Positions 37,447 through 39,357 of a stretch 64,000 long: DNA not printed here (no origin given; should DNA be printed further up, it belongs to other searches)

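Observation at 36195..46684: Ten-gene catabolic island tied together by a thrice-repeated GntR-type operator, wedged between the che operon and ctrA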

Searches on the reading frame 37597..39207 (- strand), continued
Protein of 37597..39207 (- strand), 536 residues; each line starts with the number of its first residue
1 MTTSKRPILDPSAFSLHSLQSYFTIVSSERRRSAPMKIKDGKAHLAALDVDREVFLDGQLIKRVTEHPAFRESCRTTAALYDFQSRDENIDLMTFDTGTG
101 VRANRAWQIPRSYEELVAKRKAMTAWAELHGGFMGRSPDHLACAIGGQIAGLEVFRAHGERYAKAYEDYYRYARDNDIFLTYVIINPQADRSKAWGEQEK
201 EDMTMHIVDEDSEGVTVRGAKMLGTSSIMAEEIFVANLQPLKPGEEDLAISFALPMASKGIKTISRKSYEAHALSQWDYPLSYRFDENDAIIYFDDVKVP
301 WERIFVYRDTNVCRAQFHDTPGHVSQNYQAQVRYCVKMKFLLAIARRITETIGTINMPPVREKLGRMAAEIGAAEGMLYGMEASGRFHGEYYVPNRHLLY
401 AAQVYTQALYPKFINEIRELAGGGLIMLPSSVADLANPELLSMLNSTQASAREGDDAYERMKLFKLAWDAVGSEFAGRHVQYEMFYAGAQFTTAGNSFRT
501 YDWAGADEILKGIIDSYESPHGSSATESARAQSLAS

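Call 64: search_dna_similar(query=window:37597-39102:-, collection=plasmids, mode=protein, max_rows=30, max_evalue=1e-80)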
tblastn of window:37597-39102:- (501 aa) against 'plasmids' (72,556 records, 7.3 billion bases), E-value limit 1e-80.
Records with a match: 11; places in all: 11; records where one place covers at least 80% of the query: 11.
Best place of each record, by identity: <60% 11.
By first word of the organism name: Paracoccus 2; Thioclava 2; Burkholderia 2; Cupriavidus 1; Roseateles 1; Caballeronia 1; Rhizobium 1; Arthrobacter 1.
By predicted mobility (MOB-suite, as given by PLSDB): non-mobilizable 10; conjugative 1.
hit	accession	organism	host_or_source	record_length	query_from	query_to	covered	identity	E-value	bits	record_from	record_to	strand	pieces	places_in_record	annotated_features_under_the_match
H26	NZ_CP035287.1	Paracoccus versutus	whole organism,soil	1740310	1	482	96%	57.3%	0e+0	584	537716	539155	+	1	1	none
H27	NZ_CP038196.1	Paracoccus versutus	single cell,soil adjacent to the roots ...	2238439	1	482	96%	57.3%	0e+0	584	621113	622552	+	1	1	none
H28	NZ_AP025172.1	Cupriavidus sp. P-10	-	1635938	3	482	96%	57.3%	0e+0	570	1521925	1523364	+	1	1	none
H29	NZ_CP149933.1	Thioclava sp. GXIMD2076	pure culture,conch meat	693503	3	485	96%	56.3%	0e+0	578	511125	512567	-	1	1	4-hydroxyphenylacetate 3-hydroxylase N-terminal domain-containing ...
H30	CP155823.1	Thioclava sp. 'Guangxiensis'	Bruguiera gymnorhiza,pure ...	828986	3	485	96%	56.1%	0e+0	577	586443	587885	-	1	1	4-hydroxyphenylacetate 3-hydroxylase N-terminal domain-containing ...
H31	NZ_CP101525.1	Burkholderia arboris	mixed culture,soil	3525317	1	482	96%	56.1%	0e+0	571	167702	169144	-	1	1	none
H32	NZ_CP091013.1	Burkholderia cenocepacia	-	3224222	1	482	96%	56.1%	6e-180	567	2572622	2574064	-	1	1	none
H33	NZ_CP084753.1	Roseateles sp. XES5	Xenopus laevis,bacterial culture,swab ...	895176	2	482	96%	55.3%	7e-180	566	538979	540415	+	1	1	4-hydroxyphenylacetate 3-hydroxylase N-terminal domain-containing ...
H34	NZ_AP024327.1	Caballeronia sp. NK8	-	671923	3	482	96%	55.3%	4e-179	565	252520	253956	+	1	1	4-hydroxyphenylacetate 3-hydroxylase N-terminal domain-containing ...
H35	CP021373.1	Rhizobium sp. ACO-34A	Agave americana L.,cell ...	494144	4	494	98%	49.2%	3e-161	513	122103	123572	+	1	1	4-hydroxyphenylacetate 3-monooxygenase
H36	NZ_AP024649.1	Arthrobacter sp. StoSoilB13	-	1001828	3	487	97%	38.5%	4e-107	357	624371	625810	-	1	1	none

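Call 65: get_annotated_region(hit=H29, flank=9000)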
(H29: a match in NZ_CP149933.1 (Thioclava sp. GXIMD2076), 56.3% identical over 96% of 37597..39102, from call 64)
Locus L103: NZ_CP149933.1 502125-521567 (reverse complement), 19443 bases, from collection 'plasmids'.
description: Thioclava sp. GXIMD2076 plasmid p2, complete sequence
organism: Thioclava sp. GXIMD2076 (NCBI taxid 3131931)
taxonomy: Bacteria; Pseudomonadota; Alphaproteobacteria; Rhodobacterales; Paracoccaceae; Thioclava; Thioclava sp. GXIMD2076
host: -; source: pure culture,conch meat; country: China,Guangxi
typing (MOB-suite, as given by PLSDB): non-mobilizable
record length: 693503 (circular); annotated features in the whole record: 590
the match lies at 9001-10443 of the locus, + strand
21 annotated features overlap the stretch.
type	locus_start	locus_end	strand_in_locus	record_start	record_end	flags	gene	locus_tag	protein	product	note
CDS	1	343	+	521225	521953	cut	-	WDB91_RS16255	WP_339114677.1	IclR family transcriptional regulator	GO:0006355 - regulation of DNA-templated transcription [Evidence IEA]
CDS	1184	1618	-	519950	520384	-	-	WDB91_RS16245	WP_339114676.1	DDE-type integrase/transposase/recombinase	GO:0015074 - DNA integration [Evidence IEA]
CDS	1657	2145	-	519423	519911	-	-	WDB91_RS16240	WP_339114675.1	hypothetical protein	-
CDS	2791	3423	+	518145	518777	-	-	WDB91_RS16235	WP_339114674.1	MarR family winged helix-turn-helix transcriptional regulator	GO:0006355 - regulation of DNA-templated transcription [Evidence IEA]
CDS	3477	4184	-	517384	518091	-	-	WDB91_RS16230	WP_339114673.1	ATP-binding cassette domain-containing protein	-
CDS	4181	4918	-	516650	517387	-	-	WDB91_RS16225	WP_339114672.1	ABC transporter ATP-binding protein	-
CDS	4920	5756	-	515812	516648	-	-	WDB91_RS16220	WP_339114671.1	branched-chain amino acid ABC transporter permease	GO:0015803 - branched-chain amino acid transport [Evidence IEA]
CDS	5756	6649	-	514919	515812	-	-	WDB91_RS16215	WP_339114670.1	branched-chain amino acid ABC transporter permease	GO:0015803 - branched-chain amino acid transport [Evidence IEA]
CDS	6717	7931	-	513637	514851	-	-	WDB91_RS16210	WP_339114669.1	ABC transporter substrate-binding protein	-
CDS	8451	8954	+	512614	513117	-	-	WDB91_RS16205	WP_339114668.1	flavin reductase family protein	-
CDS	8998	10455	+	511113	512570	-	-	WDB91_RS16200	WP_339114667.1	4-hydroxyphenylacetate 3-hydroxylase N-terminal domain-containing protein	-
CDS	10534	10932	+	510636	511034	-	-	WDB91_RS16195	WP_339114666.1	cupin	-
CDS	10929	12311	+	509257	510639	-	-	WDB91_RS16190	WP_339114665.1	amidase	-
CDS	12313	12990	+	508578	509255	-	-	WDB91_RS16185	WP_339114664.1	DUF2848 domain-containing protein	-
CDS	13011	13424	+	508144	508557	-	-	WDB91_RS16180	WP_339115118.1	hypothetical protein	-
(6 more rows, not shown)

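Call 66: get_annotated_region(hit=H34, flank=9000)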
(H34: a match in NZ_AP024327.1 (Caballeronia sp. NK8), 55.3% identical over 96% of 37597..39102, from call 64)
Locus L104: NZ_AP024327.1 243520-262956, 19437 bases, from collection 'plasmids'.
description: Caballeronia sp. NK8 plasmid pNK83, complete sequence
organism: Caballeronia sp. NK8 (NCBI taxid 140098)
taxonomy: Bacteria; Pseudomonadota; Betaproteobacteria; Burkholderiales; Burkholderiaceae; Caballeronia; Caballeronia sp. NK8
host: -; source: -; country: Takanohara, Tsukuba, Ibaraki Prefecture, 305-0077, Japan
typing (MOB-suite, as given by PLSDB): non-mobilizable
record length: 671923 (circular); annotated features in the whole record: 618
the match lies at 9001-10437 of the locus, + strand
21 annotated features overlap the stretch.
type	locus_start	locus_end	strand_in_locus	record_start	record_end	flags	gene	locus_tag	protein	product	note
CDS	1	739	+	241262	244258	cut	-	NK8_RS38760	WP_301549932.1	molybdopterin cofactor-binding domain-containing protein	-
CDS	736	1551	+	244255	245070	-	-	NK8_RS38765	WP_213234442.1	FAD binding domain-containing protein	-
CDS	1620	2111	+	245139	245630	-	-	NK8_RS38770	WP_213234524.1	(2Fe-2S)-binding protein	-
CDS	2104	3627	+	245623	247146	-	-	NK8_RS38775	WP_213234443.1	AMP-binding protein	-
CDS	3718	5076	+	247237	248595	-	-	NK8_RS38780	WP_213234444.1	MFS transporter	GO:0055085 - transmembrane transport [Evidence IEA]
CDS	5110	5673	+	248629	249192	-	-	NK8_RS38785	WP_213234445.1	LysR substrate-binding domain-containing protein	-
CDS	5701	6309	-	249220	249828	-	-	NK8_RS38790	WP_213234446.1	nuclear transport factor 2 family protein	-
CDS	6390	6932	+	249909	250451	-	-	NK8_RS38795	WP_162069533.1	MarR family transcriptional regulator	GO:0006355 - regulation of DNA-templated transcription [Evidence IEA]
CDS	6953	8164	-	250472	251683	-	-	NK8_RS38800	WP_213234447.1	IscS subfamily cysteine desulfurase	GO:0044571 - [2Fe-2S] cluster assembly [Evidence IEA]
CDS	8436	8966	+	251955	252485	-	-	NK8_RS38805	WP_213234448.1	flavin reductase family protein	-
CDS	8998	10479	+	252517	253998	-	-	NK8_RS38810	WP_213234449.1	4-hydroxyphenylacetate 3-hydroxylase N-terminal domain-containing protein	-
CDS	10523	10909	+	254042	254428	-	-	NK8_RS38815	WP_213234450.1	cupin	-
CDS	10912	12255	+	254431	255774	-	-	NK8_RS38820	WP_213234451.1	amidase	-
CDS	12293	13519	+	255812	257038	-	-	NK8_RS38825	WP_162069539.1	ABC transporter substrate-binding protein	-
CDS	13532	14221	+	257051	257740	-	-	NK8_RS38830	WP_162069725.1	DUF2848 domain-containing protein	-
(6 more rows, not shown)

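Call 88: search_protein_families(library=pfam, alignment_id=A4, max_evalue=0.00001)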
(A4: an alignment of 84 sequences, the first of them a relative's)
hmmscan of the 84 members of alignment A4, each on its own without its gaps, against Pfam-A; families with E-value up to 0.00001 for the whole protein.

A. member 1, L022:90-437:+ (115 aa): 0 families

B. families by the number of members that match (of 84 scanned): 94 families (the first 25 are shown)
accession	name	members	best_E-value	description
PF13561.12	adh_short_C2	3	9.1e-66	Enoyl-(Acyl carrier protein) reductase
PF00106.31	adh_short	3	1.1e-58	short chain dehydrogenase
PF12833.13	HTH_18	3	1.1e-21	Helix-turn-helix domain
PF00355.32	Rieske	3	5.9e-21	Rieske [2Fe-2S] domain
PF13409.12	GST_N_2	3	2.3e-16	Glutathione S-transferase, N-terminal domain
PF13417.12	GST_N_3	3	1.2e-14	Glutathione S-transferase, N-terminal domain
PF02798.26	GST_N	3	2e-14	Glutathione S-transferase, N-terminal domain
PF08659.16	KR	3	2.7e-13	KR domain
PF00797.23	Acetyltransf_2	3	8.1e-08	N-acetyltransferase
PF13458.12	Peripla_BP_6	2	2.6e-110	Periplasmic binding protein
PF00962.28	A_deaminase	2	6.7e-59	Adenosine deaminase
PF00593.30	TonB_dep_Rec_b-barrel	2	4.8e-51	TonB dependent receptor-like, beta-barrel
PF02653.21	BPD_transp_2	2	1e-44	Branched-chain amino acid transport system / permease component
PF14525.12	AraC_binding_2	2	1.7e-36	AraC-binding-like domain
PF01565.28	FAD_binding_4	2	1.5e-34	FAD binding domain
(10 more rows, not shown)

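Call 96: search_protein_families(library=ncbifam, proteins=[L103:10534-10932:+, L103:10929-12311:+, L103:12313-12990:+], max_evalue=1e-10)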
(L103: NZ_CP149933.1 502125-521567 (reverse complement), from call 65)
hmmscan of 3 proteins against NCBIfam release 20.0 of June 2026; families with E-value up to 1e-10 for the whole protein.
L103:10534-10932:+ (132 aa): 0 families

L103:10929-12311:+ (460 aa): 26 families (the best 25 are shown)
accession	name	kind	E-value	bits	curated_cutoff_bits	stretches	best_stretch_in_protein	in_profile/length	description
NF005460.0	PRK07056.1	subfamily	5.1e-165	549.8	447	1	4-452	9-455/457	amidase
NF004766.0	PRK06102.1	equivalog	6.9e-124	414.4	559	1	4-452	9-453/455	amidase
NF004622.0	PRK05962.1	equivalog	1.8e-122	409.3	463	1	23-452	8-430/431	amidase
NF005688.0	PRK07488.1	equivalog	1.3e-85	288.1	532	1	2-454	10-470/474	indoleacetamide hydrolase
NF006169.0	PRK08310.1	equivalog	3.1e-72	244.1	391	1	50-448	7-392/395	amidase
NF006631.0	PRK09201.1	equivalog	3.8e-67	227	461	1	2-447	6-452/466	AtzE family amidohydrolase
TIGR02715.1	amido_AtzE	subfamily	8.6e-67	226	425.75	1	5-447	2-445/452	AtzE family amidohydrolase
NF004815.0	PRK06169.1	equivalog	8.2e-65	219.1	506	1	23-452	27-461/471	amidase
NF006043.0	PRK08186.1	subfamily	1.9e-63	214.9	487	1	2-448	6-446/600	allophanate hydrolase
TIGR00132.1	gatA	equivalog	3.9e-62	210.5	481.1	1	12-296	5-292/466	Asp-tRNA(Asn)/Glu-tRNA(Gln) amidotransferase subunit GatA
TIGR02713.1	allophanate_hyd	equivalog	6.7e-56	190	511.05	1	51-448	15-411/563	allophanate hydrolase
NF005687.0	PRK07487.1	subfamily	4.8e-53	180.6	428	1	4-454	9-460/468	amidase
NF005450.0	PRK07042.1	equivalog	9.4e-53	179.3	458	1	3-449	7-451/464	amidase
NF004816.0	PRK06170.1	equivalog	7.2e-49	166.7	503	1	4-454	13-486/493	amidase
NF009119.0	PRK12470.1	equivalog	5.4e-47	160.9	498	1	5-450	11-452/462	amidase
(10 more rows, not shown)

L103:12313-12990:+ (225 aa): 0 families
